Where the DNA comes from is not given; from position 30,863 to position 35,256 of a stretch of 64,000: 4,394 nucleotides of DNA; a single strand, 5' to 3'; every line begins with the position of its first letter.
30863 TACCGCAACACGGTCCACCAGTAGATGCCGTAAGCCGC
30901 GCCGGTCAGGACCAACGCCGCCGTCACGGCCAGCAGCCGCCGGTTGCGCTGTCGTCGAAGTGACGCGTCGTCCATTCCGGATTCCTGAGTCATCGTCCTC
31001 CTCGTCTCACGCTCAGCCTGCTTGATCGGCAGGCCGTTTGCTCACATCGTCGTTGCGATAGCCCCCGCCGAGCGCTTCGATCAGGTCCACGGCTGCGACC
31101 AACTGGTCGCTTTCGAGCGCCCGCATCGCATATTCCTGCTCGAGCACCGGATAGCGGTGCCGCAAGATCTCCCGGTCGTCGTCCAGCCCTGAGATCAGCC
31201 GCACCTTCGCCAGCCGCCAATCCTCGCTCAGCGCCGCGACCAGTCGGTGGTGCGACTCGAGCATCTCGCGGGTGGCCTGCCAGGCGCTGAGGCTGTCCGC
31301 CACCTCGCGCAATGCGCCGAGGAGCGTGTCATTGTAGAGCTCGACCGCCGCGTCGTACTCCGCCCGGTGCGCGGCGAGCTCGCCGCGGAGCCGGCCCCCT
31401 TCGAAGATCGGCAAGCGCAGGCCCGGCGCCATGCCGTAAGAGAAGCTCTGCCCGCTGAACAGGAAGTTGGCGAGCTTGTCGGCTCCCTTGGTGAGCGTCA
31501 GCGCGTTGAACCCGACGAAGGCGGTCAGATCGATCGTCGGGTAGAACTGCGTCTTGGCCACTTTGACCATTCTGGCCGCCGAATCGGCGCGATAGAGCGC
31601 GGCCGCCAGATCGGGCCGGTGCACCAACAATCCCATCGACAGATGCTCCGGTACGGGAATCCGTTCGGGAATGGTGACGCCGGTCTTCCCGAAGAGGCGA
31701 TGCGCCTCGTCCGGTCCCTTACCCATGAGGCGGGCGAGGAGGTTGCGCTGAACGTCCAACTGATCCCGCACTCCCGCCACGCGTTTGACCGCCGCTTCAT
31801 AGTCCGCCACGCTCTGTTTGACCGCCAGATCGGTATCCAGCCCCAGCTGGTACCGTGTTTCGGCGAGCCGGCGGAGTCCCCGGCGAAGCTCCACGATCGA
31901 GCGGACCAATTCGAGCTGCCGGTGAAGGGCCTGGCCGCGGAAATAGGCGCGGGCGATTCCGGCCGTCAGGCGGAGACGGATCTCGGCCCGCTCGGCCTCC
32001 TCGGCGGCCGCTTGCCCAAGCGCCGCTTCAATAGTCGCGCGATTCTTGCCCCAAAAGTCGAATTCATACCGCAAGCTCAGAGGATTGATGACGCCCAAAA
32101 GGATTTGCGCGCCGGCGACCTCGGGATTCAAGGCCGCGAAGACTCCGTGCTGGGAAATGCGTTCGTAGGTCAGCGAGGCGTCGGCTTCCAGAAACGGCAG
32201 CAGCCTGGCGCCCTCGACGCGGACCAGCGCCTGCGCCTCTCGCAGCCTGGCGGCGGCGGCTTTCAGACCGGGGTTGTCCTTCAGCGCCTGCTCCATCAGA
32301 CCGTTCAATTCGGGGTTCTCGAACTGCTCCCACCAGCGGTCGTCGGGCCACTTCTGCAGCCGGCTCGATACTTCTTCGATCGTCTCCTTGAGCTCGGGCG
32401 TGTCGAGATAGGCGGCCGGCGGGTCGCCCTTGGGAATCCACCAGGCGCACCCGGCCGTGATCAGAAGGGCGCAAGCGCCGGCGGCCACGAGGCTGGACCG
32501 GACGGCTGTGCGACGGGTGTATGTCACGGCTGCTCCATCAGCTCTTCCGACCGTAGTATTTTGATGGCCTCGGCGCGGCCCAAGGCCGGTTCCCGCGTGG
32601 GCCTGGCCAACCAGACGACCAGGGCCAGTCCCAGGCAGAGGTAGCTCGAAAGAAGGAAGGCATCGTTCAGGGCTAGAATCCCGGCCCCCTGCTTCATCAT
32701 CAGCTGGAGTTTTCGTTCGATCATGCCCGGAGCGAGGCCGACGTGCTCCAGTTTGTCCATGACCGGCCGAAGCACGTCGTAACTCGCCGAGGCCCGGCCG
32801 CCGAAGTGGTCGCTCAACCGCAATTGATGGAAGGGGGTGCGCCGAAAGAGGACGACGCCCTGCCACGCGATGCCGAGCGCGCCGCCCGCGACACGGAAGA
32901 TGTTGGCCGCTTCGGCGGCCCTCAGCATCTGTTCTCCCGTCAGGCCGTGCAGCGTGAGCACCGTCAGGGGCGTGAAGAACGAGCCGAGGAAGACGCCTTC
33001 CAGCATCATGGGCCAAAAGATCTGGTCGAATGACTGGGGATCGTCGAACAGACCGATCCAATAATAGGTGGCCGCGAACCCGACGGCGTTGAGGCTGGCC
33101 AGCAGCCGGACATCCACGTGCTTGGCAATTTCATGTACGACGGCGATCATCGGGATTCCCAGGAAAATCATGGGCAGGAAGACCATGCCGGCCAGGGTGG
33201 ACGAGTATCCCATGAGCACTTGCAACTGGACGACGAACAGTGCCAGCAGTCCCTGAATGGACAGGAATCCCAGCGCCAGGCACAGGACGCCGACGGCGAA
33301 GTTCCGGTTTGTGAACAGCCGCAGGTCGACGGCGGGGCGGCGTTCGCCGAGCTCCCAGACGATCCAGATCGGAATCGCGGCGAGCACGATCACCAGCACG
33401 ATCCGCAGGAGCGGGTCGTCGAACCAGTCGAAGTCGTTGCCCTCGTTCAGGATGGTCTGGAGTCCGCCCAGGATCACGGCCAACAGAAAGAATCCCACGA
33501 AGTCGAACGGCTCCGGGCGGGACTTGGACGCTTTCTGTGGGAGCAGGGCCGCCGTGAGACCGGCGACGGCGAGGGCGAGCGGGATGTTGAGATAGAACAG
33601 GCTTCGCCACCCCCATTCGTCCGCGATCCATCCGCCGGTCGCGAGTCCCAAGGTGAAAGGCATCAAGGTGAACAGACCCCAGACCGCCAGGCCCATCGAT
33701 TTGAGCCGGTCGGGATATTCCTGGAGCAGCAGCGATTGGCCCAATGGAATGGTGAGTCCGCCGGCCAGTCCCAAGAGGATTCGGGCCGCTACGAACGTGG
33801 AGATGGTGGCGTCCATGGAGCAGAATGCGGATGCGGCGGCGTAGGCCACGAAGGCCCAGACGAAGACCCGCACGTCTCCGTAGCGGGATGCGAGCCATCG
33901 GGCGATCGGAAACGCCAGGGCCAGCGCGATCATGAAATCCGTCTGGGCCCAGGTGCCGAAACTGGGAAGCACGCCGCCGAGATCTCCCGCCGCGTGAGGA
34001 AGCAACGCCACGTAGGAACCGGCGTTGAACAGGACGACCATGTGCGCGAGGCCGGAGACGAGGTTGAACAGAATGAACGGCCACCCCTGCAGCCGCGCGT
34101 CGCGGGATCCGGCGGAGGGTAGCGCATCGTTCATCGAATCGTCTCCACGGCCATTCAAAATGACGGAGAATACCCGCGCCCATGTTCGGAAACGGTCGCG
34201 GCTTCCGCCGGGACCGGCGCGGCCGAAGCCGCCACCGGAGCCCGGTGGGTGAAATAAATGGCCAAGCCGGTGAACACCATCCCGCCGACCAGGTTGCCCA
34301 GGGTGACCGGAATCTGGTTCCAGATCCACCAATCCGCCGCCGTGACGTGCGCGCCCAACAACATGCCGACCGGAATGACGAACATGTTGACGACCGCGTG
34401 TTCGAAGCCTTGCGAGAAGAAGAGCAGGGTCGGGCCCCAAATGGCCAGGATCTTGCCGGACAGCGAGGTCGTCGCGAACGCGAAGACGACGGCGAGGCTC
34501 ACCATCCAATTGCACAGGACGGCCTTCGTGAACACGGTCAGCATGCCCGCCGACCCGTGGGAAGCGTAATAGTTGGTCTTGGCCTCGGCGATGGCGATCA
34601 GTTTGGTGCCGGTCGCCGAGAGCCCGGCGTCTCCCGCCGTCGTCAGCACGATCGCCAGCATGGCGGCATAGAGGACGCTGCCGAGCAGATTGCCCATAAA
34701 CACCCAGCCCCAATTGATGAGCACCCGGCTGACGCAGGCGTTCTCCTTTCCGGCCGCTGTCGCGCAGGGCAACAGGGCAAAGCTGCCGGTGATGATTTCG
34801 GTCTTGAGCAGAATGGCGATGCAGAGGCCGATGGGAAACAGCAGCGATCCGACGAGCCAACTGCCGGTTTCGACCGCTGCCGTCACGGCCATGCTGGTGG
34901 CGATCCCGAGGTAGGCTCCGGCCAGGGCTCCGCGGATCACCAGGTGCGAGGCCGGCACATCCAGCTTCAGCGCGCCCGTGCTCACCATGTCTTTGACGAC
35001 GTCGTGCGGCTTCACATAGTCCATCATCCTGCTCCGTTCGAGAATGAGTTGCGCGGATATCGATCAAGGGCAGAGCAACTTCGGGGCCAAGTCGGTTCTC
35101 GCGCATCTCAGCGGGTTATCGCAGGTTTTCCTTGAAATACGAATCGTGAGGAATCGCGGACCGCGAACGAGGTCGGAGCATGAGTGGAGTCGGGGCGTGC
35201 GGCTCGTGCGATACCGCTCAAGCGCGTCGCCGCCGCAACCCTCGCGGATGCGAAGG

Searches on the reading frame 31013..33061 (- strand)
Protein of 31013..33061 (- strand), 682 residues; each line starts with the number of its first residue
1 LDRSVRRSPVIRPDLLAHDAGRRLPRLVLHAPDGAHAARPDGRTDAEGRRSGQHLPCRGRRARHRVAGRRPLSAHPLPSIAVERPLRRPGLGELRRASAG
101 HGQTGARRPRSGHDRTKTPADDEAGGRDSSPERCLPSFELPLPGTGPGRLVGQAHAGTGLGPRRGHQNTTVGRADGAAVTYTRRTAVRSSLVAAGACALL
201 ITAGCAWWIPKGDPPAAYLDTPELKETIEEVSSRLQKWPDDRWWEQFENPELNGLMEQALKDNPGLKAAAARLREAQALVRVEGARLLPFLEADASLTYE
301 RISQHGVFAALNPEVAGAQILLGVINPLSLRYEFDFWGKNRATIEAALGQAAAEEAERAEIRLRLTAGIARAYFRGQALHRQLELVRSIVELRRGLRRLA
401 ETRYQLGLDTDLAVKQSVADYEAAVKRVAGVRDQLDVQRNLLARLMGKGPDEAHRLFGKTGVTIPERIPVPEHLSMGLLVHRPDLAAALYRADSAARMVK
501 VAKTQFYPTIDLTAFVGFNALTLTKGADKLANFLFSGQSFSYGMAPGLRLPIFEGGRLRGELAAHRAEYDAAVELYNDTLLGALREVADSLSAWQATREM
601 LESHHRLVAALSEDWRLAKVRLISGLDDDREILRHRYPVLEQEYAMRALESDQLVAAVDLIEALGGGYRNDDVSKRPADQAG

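Call 105: search_solved_structures(query=window:31013-33061:-, max_evalue=0.00001)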
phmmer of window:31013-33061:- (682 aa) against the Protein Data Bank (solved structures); distinct sequences matched with E-value up to 0.00001: 15.
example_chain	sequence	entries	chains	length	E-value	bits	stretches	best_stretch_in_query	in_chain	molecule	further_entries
1yc9_A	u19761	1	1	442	1.1e-68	235.4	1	236-670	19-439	multidrug resistance protein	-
1wp1_A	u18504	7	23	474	2.7e-35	125.1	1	240-676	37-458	Outer membrane protein oprM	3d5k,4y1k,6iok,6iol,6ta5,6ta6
7akz_A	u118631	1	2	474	1.3e-34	122.8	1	240-676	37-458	Outer membrane protein OprM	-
6zre_A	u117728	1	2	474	1.4e-34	122.7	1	240-676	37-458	Outer membrane protein OprM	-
9rmm_C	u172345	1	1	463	3.3e-33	118.2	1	197-668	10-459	Probable outer membrane lipoprotein SilC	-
9rmm_A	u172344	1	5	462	3.6e-33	118.1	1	197-668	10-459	Probable outer membrane lipoprotein SilC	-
5azs_A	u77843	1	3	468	9.6e-33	116.7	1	244-669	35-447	Outer membrane protein OprJ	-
9j3d_A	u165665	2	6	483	1.1e-32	116.5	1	244-670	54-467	RND efflux system, OprJ-like protein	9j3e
4mt4_A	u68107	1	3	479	4.2e-29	104.6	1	241-676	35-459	CmeC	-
5azo_A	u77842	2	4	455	1.2e-26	96.5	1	240-669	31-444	Multidrug efflux outer membrane protein OprN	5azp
5iuy_A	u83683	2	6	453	1.6e-26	96.1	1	240-669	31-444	Multidrug efflux outer membrane protein OprN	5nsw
6u94_A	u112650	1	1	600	3.4e-24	88.4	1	243-669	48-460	RND efflux system, outer membrane lipoprotein, NodT family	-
3pik_A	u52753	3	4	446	1.2e-23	86.6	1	241-669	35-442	Cation efflux system protein cusC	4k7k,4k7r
4k34_A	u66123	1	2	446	1.2e-23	86.6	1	241-669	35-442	Cation efflux system protein CusC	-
4mt0_A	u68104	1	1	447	4.5e-22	81.4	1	236-672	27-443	MtrE protein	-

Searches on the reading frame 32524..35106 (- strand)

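Call 86: search_protein_families(library=pfam, proteins=[window:32524-35106:-], max_evalue=0.00001)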
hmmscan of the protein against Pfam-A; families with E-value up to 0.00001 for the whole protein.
window:32524-35106:- (860 aa): 1 family
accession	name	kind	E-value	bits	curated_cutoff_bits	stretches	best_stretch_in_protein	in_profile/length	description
PF07690.21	MFS_1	-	9.9e-31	107.4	33.4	1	353-745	3-346/347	Major Facilitator Superfamily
